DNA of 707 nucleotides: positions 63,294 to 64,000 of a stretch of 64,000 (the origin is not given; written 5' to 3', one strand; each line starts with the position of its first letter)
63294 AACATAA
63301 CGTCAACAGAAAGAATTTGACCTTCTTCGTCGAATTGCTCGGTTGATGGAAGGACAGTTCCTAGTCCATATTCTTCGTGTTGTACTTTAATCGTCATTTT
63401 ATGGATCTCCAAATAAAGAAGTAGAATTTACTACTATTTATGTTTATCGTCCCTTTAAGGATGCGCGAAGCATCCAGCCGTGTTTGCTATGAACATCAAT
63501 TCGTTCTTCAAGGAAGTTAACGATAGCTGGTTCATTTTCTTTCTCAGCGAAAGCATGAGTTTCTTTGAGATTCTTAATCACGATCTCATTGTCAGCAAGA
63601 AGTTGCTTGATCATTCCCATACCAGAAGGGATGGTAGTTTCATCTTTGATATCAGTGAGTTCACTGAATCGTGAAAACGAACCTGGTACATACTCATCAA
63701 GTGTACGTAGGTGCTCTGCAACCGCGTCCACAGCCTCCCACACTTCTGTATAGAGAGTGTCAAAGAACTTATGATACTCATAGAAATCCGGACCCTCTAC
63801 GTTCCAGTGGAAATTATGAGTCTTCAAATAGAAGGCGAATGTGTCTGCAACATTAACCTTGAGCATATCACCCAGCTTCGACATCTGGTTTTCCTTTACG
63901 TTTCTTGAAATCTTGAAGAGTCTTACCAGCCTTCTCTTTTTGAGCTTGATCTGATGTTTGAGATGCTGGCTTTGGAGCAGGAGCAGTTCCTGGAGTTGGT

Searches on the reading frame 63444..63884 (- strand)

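Call 51: search_protein_families(library=pfam, proteins=[window:63444-63884:-], max_evalue=0.001)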
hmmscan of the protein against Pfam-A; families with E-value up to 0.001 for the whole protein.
window:63444-63884:- (146 aa): 1 family
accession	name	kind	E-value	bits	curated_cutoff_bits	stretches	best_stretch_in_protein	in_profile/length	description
PF00210.30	Ferritin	-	3.2e-28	98.9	24.5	1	8-143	4-136/142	Ferritin-like domain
